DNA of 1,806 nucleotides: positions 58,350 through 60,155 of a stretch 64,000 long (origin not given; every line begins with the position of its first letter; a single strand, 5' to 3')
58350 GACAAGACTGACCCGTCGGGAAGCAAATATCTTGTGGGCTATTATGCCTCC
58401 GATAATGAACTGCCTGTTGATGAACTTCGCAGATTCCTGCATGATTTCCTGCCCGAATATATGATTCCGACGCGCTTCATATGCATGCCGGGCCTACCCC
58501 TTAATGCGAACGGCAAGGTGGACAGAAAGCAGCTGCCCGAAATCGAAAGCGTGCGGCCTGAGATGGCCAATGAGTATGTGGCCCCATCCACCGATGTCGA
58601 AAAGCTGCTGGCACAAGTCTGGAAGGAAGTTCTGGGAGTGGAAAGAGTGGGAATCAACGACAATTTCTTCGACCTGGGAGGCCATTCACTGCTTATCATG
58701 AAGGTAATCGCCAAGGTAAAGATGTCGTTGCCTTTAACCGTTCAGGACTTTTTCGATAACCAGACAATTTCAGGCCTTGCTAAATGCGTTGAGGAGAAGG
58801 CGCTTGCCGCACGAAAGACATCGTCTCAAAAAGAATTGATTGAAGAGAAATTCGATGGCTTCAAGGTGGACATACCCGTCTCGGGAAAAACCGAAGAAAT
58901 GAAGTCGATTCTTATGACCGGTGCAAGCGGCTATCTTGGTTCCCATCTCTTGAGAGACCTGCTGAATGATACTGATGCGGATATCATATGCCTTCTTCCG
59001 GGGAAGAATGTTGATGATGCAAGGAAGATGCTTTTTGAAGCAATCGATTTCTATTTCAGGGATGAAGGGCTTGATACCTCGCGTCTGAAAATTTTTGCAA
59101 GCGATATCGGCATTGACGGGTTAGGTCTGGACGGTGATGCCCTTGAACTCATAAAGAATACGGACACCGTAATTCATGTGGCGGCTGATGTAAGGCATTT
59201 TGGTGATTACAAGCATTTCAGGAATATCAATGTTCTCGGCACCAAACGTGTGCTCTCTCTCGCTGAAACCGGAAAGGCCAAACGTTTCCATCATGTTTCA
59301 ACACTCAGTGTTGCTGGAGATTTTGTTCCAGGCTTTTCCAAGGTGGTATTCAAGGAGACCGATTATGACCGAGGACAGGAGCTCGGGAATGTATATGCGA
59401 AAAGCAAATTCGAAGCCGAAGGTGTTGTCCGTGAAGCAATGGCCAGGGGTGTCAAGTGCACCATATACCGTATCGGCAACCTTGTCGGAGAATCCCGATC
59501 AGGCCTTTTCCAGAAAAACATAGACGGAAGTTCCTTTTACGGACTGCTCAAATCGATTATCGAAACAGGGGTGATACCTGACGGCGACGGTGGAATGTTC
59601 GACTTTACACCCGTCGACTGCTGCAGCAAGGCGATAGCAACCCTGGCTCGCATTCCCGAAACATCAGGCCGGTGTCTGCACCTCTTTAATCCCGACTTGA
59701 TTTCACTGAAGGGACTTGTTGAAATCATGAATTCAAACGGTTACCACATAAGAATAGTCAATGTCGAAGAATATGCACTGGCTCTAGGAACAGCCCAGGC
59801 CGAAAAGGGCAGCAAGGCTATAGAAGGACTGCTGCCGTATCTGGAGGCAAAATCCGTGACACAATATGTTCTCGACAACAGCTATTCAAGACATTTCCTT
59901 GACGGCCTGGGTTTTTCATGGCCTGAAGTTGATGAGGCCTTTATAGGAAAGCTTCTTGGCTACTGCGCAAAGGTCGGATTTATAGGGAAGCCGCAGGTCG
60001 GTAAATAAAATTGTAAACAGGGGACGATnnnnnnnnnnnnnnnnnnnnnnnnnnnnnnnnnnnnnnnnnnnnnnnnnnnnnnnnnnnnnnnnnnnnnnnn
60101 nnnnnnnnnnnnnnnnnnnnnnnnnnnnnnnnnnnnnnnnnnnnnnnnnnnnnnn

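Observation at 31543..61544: About 30-kb NRPS cluster predicted to make an N-acylated hexapeptide with a D-D-D core, released reductively as an aldehyde or alcohol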

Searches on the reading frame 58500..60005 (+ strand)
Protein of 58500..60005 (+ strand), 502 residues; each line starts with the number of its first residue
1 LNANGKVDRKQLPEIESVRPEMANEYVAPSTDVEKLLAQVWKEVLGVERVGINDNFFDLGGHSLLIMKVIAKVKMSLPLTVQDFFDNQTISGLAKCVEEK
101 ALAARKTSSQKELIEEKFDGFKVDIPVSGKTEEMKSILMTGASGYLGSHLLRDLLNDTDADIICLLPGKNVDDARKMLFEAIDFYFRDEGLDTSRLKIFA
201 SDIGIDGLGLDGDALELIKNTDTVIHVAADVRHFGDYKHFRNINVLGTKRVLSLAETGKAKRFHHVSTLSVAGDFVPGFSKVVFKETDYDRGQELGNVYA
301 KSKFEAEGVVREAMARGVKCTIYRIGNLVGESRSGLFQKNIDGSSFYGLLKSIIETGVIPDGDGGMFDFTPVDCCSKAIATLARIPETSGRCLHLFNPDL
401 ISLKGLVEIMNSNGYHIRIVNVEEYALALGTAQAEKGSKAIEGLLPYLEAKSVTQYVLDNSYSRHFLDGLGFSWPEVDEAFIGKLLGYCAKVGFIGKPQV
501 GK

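Call 30: search_protein_families(library=ncbifam, proteins=[window:58500-60005:+], max_evalue=0.00001)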
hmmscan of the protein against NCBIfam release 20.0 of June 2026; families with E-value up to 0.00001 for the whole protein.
window:58500-60005:+ (502 aa): 15 families
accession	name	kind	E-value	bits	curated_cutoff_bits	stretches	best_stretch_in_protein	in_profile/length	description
NF047350.1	aureusi_NRPS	equivalog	1.6e-70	237.6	2500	1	1-485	1897-2364/2373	aureusimine non-ribosomal peptide synthetase AusA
TIGR01746.1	Thioester-redct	subfamily_domain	1.8e-70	238.1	213.35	1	137-495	2-371/371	thioester reductase domain-containing protein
NF038078.1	NRPS_MxcG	equivalog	1.9e-64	217.6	2300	1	3-496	947-1440/1442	myxochelin non-ribosomal peptide synthetase MxcG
TIGR03443.1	alpha_am_amid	equivalog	7.4e-47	159.4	1030.1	1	1-499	811-1360/1390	L-aminoadipate-semialdehyde dehydrogenase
NF005539.0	PRK07201.1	equivalog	3.1e-39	135.2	549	1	137-412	3-264/657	SDR family oxidoreductase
NF041592.1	carboxyl_red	equivalog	2.3e-29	101.7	1300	1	129-427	759-1082/1160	carboxylic acid reductase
NF004282.0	PRK05691.1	subfamily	6e-24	82.3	4090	1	2-110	4212-4319/4334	non-ribosomal peptide synthase/polyketide synthase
NF041803.1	NRPS_SolG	exception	1.4e-19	69.2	2200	1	1-95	1059-1153/1163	solanimycin non-ribosomal peptide synthetase SolG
TIGR03466.1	HpnA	hypoth_equivalog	3.1e-13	49.3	367.65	1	218-322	62-164/327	hopanoid-associated sugar epimerase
NF042422.1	oxyalk_red_OleD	equivalog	2e-10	40.6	580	1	217-315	59-155/329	2-alkyl-3-oxoalkanoate reductase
NF007605.2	PRK10252.1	equivalog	4.4e-10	37.7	2400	1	1-76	946-1018/1292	enterobactin non-ribosomal peptide synthetase EntF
NF042423.1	oxyalk_red_Shew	equivalog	3.3e-09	36.3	580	1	217-324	67-170/331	2-alkyl-3-oxoalkanoate reductase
NF052578.1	StrlDmthSdmBMthl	equivalog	5.4e-08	33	600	1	218-372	62-205/328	sterol demethylase protein SdmB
TIGR01181.1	dTDP_gluc_dehyt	equivalog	6.2e-08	32.1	365.1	1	137-330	2-183/321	dTDP-glucose 4,6-dehydratase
TIGR01179.1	galE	equivalog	1.1e-07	31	262.3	1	137-355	2-201/332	UDP-glucose 4-epimerase GalE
